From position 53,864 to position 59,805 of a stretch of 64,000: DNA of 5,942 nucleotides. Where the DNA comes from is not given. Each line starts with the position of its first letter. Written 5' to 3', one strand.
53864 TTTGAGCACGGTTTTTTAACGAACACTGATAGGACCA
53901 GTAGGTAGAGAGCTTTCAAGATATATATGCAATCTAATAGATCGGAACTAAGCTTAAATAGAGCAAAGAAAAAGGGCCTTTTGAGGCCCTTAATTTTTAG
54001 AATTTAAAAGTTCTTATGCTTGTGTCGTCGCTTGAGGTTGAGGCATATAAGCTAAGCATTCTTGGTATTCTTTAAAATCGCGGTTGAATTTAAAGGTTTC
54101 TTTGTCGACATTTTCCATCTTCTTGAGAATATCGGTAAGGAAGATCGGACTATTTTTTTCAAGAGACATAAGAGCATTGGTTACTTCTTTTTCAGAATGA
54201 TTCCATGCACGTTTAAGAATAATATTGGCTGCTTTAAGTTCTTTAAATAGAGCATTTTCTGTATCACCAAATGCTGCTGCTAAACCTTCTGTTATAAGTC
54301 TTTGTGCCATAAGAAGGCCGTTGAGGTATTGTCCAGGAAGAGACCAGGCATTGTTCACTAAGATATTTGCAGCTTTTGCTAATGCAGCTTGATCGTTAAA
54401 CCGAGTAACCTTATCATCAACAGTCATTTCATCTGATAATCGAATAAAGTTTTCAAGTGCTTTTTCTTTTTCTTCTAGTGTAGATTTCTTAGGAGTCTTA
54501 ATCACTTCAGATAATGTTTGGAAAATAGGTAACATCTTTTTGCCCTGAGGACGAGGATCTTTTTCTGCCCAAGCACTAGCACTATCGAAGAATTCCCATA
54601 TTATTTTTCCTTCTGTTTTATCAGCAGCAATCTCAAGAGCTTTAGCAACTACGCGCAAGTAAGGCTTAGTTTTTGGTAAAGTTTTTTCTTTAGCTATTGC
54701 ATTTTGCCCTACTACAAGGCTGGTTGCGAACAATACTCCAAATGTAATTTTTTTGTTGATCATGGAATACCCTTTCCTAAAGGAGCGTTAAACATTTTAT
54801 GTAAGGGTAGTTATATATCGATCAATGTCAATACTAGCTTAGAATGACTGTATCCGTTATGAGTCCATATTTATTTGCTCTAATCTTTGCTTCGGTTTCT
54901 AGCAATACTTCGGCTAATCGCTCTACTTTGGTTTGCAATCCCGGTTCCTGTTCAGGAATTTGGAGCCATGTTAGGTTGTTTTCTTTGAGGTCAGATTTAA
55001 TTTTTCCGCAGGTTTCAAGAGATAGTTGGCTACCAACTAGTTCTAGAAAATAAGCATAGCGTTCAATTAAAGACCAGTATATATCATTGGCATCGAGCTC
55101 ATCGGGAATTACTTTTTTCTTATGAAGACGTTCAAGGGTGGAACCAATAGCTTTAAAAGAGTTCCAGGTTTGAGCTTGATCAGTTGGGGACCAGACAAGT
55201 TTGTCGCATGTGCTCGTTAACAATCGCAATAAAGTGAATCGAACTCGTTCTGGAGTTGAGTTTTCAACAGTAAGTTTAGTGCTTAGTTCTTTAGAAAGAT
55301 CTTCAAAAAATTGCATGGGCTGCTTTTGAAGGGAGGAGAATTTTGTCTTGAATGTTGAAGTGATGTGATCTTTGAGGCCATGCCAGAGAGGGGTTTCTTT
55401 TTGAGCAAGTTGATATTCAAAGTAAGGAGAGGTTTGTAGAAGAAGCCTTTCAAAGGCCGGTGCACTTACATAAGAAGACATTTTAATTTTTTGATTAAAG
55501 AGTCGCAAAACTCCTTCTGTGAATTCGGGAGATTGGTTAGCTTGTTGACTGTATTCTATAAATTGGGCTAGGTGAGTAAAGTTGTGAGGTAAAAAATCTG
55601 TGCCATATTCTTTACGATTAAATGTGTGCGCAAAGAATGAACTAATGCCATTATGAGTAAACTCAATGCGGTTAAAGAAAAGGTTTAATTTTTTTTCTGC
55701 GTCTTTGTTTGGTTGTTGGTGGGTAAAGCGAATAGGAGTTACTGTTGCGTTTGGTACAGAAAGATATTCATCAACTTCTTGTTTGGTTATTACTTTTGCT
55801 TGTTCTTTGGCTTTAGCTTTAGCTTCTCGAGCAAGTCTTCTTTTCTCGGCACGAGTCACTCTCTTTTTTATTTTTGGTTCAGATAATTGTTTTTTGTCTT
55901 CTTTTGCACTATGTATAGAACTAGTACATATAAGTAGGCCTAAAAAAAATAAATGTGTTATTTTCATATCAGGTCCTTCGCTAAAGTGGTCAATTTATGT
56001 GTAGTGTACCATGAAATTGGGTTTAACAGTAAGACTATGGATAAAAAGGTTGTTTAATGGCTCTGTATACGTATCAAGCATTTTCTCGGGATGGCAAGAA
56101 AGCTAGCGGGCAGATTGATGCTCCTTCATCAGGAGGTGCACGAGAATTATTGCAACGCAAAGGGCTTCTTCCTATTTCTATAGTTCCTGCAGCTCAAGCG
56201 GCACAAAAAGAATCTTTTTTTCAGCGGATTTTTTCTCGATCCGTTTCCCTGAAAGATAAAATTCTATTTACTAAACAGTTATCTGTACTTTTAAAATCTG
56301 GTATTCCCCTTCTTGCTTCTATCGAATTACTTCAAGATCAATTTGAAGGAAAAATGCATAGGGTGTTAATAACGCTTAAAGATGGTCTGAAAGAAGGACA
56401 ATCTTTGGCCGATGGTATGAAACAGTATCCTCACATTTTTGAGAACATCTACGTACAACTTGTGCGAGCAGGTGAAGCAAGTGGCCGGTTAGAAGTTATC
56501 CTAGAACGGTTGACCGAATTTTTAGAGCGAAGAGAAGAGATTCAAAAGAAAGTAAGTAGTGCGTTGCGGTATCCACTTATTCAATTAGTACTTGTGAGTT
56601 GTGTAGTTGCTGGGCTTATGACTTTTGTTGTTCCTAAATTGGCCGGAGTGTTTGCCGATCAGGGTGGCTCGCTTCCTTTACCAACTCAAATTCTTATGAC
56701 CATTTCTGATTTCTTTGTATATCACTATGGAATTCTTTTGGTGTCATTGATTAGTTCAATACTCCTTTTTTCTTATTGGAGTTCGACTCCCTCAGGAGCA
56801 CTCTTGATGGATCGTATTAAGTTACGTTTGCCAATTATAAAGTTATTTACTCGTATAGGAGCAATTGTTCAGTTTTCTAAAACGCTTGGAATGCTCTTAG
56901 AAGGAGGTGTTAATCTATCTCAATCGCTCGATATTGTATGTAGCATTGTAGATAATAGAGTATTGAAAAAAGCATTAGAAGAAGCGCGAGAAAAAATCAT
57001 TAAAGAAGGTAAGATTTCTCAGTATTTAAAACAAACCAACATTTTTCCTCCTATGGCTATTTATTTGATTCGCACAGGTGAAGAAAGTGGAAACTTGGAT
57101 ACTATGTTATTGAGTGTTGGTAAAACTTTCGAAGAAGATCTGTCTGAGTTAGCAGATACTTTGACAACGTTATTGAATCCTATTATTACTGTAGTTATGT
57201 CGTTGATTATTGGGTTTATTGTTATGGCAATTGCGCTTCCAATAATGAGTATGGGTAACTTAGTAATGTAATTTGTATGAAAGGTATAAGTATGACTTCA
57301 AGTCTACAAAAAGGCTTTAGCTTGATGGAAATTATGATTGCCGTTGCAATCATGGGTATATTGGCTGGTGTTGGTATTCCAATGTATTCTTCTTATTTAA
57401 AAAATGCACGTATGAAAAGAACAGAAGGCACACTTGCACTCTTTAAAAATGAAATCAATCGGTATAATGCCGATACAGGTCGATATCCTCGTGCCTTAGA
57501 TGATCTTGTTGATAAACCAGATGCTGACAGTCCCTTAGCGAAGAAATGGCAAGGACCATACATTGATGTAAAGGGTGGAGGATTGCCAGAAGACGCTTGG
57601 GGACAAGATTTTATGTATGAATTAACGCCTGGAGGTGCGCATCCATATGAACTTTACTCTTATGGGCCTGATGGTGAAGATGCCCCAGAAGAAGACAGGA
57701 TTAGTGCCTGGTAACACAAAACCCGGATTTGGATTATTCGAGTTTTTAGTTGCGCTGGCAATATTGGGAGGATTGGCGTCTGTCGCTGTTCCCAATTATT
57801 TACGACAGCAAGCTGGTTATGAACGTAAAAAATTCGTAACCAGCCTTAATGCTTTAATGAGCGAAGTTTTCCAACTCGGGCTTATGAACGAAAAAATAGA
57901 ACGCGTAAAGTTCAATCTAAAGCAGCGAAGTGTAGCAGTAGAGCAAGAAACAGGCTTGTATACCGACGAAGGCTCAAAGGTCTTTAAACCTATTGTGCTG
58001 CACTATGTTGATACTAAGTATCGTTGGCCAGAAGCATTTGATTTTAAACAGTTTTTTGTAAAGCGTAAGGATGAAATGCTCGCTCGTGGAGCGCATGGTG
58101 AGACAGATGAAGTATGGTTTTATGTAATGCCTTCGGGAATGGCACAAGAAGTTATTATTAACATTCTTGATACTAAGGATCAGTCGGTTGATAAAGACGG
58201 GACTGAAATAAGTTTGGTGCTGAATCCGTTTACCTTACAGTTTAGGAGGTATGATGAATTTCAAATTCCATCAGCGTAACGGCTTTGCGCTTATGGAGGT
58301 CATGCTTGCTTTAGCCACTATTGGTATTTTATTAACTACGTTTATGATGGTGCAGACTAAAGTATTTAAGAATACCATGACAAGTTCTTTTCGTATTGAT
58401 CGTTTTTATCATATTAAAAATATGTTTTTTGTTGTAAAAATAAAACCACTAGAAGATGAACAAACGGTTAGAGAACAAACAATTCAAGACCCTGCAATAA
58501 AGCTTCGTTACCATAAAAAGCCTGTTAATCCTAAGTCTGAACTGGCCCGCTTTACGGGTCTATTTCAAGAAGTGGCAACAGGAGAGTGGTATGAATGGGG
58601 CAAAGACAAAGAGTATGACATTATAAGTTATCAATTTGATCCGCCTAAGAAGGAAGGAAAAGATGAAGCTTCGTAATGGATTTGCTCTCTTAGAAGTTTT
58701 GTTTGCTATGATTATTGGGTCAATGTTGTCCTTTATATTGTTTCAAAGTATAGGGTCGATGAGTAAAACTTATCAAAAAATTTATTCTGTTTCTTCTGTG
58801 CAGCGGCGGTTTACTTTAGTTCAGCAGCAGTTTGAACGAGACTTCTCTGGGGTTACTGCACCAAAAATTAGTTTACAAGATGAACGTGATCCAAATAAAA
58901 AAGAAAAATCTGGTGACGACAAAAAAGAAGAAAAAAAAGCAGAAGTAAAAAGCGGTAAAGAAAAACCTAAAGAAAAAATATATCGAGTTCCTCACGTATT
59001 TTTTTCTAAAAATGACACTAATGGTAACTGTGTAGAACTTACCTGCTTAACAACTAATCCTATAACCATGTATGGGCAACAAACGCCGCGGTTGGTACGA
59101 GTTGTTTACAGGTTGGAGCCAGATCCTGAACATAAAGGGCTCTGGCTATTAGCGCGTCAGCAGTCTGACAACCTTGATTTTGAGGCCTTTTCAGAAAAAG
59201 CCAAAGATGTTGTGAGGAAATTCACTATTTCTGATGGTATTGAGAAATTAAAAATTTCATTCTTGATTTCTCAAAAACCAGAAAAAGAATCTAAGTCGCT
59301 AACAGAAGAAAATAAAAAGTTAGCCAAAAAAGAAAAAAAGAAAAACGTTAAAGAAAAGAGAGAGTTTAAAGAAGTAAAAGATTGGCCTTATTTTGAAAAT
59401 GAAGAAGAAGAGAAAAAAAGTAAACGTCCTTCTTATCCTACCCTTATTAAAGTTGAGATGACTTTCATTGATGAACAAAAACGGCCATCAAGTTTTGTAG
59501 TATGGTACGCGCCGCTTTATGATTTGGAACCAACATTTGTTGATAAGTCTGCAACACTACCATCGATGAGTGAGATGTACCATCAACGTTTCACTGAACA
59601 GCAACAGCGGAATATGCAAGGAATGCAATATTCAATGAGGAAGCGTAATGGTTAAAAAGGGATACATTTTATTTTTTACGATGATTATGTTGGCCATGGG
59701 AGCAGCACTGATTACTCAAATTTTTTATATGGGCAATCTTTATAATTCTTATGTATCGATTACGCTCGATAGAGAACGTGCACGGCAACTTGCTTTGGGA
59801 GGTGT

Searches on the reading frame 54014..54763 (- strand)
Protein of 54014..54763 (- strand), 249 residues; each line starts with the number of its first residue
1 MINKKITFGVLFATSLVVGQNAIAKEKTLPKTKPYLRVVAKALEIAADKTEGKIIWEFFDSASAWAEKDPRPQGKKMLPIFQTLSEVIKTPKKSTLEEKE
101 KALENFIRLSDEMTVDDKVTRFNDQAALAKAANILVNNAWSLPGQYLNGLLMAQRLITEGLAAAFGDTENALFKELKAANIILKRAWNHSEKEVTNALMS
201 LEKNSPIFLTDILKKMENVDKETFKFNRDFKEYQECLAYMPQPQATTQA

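Call 11: search_protein_families(library=pfam, proteins=[window:54014-54763:-], max_evalue=0.1)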
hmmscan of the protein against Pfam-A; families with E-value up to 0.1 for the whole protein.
window:54014-54763:- (249 aa): 1 family
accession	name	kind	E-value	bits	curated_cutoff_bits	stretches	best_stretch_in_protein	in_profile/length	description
PF22256.2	BDI_1685-like_C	-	0.081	13.2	27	0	91-139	127-175/192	BDI_1685-like, C-terminal domain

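Call 41: search_protein_families(library=ncbifam, proteins=[window:54014-54763:-], max_evalue=0.1)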
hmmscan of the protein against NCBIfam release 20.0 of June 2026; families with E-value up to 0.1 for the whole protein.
window:54014-54763:- (249 aa): 0 families

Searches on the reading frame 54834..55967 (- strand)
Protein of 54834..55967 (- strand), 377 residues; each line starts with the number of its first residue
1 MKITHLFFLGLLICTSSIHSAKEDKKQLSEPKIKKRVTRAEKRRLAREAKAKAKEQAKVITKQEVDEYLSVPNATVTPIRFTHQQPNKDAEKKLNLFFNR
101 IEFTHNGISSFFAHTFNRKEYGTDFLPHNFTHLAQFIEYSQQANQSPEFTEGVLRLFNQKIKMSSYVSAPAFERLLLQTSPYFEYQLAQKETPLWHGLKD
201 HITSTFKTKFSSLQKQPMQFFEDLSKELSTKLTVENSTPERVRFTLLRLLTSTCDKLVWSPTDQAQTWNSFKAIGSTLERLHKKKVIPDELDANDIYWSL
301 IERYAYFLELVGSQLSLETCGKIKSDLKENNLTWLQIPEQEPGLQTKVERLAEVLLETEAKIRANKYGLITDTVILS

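Call 10: search_protein_families(library=pfam, proteins=[window:54834-55967:-], max_evalue=0.001)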
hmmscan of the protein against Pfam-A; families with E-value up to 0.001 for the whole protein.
window:54834-55967:- (377 aa): 0 families

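Call 41: search_protein_families(library=ncbifam, proteins=[window:54834-55967:-], max_evalue=0.1)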
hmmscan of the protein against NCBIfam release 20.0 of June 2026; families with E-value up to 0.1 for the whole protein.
window:54834-55967:- (377 aa): 1 family
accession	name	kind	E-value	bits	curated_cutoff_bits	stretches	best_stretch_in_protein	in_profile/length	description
NF033593.1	transpos_ISNCY_1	equivalog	0.011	14.5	325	1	14-117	160-264/444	ISNCY family transposase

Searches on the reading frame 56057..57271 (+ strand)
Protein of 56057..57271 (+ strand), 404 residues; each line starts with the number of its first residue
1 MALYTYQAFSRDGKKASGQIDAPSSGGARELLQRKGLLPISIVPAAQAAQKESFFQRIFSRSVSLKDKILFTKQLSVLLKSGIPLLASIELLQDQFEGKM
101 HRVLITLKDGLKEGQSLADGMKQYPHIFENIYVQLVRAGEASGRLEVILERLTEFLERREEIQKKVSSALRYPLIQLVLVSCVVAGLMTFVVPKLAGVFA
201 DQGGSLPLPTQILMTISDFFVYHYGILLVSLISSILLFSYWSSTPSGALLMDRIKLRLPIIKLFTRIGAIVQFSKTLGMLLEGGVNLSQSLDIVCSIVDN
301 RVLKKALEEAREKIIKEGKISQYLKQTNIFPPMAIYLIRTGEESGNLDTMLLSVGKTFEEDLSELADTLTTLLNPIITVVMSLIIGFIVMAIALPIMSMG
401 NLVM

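Call 10: search_protein_families(library=pfam, proteins=[window:56057-57271:+], max_evalue=0.001)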
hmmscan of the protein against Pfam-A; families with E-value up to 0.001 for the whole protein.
window:56057-57271:+ (404 aa): 1 family
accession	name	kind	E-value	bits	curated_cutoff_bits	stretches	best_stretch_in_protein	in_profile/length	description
PF00482.28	T2SSF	-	1.7e-57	193.2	25.2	2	71-193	1-125/125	Type II secretion system (T2SS), protein F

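Call 41: search_protein_families(library=ncbifam, proteins=[window:56057-57271:+], max_evalue=0.1)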
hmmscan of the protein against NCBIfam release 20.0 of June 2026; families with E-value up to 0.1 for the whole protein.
window:56057-57271:+ (404 aa): 8 families
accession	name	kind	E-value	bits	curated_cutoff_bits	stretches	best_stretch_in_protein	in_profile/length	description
TIGR02120.1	GspF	equivalog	5.6e-110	368.3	424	1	4-403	1-401/401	type II secretion system inner membrane protein GspF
NF052607.1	T4PiliAsmPilCThrm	equivalog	1.1e-90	304.7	700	1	1-399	1-400/406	type IV pilus assembly protein PilC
NF052606.1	T4PiliAsmPilCMyx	equivalog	3e-81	273.4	700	1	2-401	20-416/419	type IV pilus assembly protein PilC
NF007861.0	PRK10573.1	equivalog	4.1e-76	256.6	401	1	2-403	5-398/401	protein transport protein HofC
NF047826.1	T3SSXpsF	equivalog_domain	3.9e-72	243.3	650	1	1-401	1-402/405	type II secretion system protein XpsF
NF041012.2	T4P_ComGB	equivalog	5.1e-40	137.8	240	1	66-399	1-330/332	competence type IV pilus assembly protein ComGB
NF045751.1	MPN385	equivalog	0.062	14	120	1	338-393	38-93/105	MPN385 family protein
NF000722.0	PRK00042.2-1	equivalog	0.093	12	293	0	150-180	98-128/256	triose-phosphate isomerase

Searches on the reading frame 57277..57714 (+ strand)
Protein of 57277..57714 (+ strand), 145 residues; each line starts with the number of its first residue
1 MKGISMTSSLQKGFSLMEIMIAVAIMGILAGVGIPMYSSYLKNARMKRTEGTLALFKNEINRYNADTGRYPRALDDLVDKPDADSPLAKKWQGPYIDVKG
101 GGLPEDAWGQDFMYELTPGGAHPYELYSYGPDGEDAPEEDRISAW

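Call 11: search_protein_families(library=pfam, proteins=[window:57277-57714:+], max_evalue=0.1)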
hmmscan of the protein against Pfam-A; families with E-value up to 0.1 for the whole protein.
window:57277-57714:+ (145 aa): 3 families
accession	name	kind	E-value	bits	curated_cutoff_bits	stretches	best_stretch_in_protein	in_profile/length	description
PF08334.16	T2SSG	-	2e-18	66.8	21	1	40-139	5-100/108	Type II secretion system (T2SS), protein G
PF07963.17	N_methyl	-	2.5e-07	30.4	21.2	1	11-32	4-25/27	Prokaryotic N-terminal methylation motif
PF16732.10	ComP_DUS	-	0.047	15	27.3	1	35-81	1-49/87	Type IV minor pilin ComP, DNA uptake sequence receptor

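Call 41: search_protein_families(library=ncbifam, proteins=[window:57277-57714:+], max_evalue=0.1)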
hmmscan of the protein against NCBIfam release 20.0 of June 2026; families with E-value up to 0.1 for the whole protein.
window:57277-57714:+ (145 aa): 12 families
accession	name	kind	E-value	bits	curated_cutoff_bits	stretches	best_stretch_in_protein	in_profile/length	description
TIGR01710.1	typeII_sec_gspG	equivalog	2.2e-26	92.5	88.85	1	12-145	1-133/134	type II secretion system major pseudopilin GspG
NF007862.0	PRK10574.1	equivalog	5.4e-11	42.8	138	1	10-61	3-54/145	prepilin peptidase-dependent pilin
TIGR02532.1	IV_pilin_GFxxxE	domain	1.4e-07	31.1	16.3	1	11-33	1-23/24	prepilin-type N-terminal cleavage/methylation domain-containing protein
NF041775.1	typeIV_PilA_Myxo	equivalog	1.5e-06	28.4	400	1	10-52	9-49/214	type IV pilin protein PilA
NF041013.1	T4P_ComGE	equivalog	2.8e-06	27.3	49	1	12-66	4-59/83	competence type IV pilus minor pilin ComGE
NF007800.0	PRK10506.1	equivalog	1.7e-05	24.7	158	1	9-53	6-50/163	prepilin peptidase-dependent protein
TIGR01708.2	typeII_sec_gspH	equivalog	0.00014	21.9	80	1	11-32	1-22/169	type II secretion system minor pseudopilin GspH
NF040999.1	pilin_ComGC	equivalog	0.00054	20.1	75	1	11-80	1-69/84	competence type IV pilus major pilin ComGC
TIGR02596.1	TIGR02596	subfamily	0.01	15.9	70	1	14-50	1-37/196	Verru_Chthon cassette protein D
NF007848.0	PRK10557.1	equivalog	0.016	14.5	120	1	8-30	7-29/192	prepilin peptidase-dependent protein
NF011961.0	PRK15432.1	equivalog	0.023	14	388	1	4-58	76-130/344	autoinducer 2 ABC transporter permease LsrC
NF007660.0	PRK10332.1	equivalog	0.04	14.4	86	1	7-29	4-26/107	prepilin-type N-terminal cleavage/methylation domain-containing protein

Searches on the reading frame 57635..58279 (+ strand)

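Call 11: search_protein_families(library=pfam, proteins=[window:57635-58279:+], max_evalue=0.1)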
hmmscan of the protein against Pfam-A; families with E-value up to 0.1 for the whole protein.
window:57635-58279:+ (214 aa): 1 family
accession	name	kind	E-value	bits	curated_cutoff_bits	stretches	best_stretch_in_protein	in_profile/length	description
PF07963.17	N_methyl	-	0.037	14.1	21.2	1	31-45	6-20/27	Prokaryotic N-terminal methylation motif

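Call 41: search_protein_families(library=ncbifam, proteins=[window:57635-58279:+], max_evalue=0.1)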
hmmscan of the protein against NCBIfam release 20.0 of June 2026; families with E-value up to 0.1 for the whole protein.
window:57635-58279:+ (214 aa): 6 families
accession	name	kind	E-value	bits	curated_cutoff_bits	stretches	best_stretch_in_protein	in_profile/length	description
NF041775.1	typeIV_PilA_Myxo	equivalog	7e-06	26.2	400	1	30-76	11-57/214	type IV pilin protein PilA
NF041013.1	T4P_ComGE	equivalog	1.9e-05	24.6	49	1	29-96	3-70/83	competence type IV pilus minor pilin ComGE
TIGR01710.1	typeII_sec_gspG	equivalog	7.4e-05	22.8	88.85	1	31-80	2-51/134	type II secretion system major pseudopilin GspG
TIGR02532.1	IV_pilin_GFxxxE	domain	0.00025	20.7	16.3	1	31-52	3-24/24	prepilin-type N-terminal cleavage/methylation domain-containing protein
NF007862.0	PRK10574.1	equivalog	0.012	15.7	138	1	29-57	4-32/145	prepilin peptidase-dependent pilin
NF040982.1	ComGD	equivalog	0.015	15.7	70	1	30-112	2-84/139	competence type IV pilus minor pilin ComGD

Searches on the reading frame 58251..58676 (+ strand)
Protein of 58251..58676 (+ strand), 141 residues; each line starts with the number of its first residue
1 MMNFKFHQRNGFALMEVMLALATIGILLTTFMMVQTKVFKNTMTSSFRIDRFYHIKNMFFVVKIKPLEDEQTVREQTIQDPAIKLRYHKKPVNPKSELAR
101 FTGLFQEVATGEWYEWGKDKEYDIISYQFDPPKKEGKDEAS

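Call 11: search_protein_families(library=pfam, proteins=[window:58251-58676:+], max_evalue=0.1)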
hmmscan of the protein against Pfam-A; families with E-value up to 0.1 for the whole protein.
window:58251-58676:+ (141 aa): 1 family
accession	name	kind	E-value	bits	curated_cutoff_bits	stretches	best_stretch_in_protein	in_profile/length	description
PF07963.17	N_methyl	-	0.00051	19.9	21.2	1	8-29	3-24/27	Prokaryotic N-terminal methylation motif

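Call 41: search_protein_families(library=ncbifam, proteins=[window:58251-58676:+], max_evalue=0.1)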
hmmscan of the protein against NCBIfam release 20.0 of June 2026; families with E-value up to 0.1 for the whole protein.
window:58251-58676:+ (141 aa): 6 families
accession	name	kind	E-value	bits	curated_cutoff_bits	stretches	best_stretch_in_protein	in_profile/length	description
NF007660.0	PRK10332.1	equivalog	0.0067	16.9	86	1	3-83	2-82/107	prepilin-type N-terminal cleavage/methylation domain-containing protein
TIGR02532.1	IV_pilin_GFxxxE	domain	0.0084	15.9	16.3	1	9-29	1-21/24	prepilin-type N-terminal cleavage/methylation domain-containing protein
NF041013.1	T4P_ComGE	equivalog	0.013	15.6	49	1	10-41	4-35/83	competence type IV pilus minor pilin ComGE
NF007848.0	PRK10557.1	equivalog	0.015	14.6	120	1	7-61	8-62/192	prepilin peptidase-dependent protein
TIGR01708.2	typeII_sec_gspH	equivalog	0.021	14.8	80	1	10-34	2-26/169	type II secretion system minor pseudopilin GspH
TIGR02523.1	type_IV_pilV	equivalog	0.024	15.1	52.2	1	10-48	2-40/139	type IV pilus modification protein PilV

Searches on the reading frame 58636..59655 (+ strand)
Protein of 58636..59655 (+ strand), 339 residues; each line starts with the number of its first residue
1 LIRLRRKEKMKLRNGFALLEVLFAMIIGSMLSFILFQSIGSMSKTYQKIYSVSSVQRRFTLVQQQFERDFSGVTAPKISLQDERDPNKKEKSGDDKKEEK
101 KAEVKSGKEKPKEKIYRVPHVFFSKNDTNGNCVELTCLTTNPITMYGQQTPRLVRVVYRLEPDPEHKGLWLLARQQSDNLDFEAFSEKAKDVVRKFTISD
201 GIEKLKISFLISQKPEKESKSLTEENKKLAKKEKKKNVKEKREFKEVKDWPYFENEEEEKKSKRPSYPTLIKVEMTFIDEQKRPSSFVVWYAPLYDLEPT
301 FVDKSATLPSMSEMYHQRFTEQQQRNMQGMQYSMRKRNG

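Call 11: search_protein_families(library=pfam, proteins=[window:58636-59655:+], max_evalue=0.1)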
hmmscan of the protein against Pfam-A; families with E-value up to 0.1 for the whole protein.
window:58636-59655:+ (339 aa): 1 family
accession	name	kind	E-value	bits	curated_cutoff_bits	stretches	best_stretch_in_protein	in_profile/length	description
PF07963.17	N_methyl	-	0.00072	19.5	21.2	1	10-35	1-26/27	Prokaryotic N-terminal methylation motif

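Call 41: search_protein_families(library=ncbifam, proteins=[window:58636-59655:+], max_evalue=0.1)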
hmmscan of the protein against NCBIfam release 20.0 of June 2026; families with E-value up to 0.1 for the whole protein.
window:58636-59655:+ (339 aa): 6 families
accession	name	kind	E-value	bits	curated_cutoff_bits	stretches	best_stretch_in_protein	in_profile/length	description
NF041002.1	pilin_ComGF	equivalog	1e-06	29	80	1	14-95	2-80/139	competence type IV pilus minor pilin ComGF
NF007848.0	PRK10557.1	equivalog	0.0015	17.9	120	1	8-56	5-53/192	prepilin peptidase-dependent protein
TIGR02532.1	IV_pilin_GFxxxE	domain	0.0042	16.9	16.3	1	13-35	1-23/24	prepilin-type N-terminal cleavage/methylation domain-containing protein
TIGR01711.1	gspJ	equivalog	0.0099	15.7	64.85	1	15-117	2-106/192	type II secretion system minor pseudopilin GspJ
NF040982.1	ComGD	equivalog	0.014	15.8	70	1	14-65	2-53/139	competence type IV pilus minor pilin ComGD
NF041013.1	T4P_ComGE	equivalog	0.06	13.4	49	1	14-50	4-40/83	competence type IV pilus minor pilin ComGE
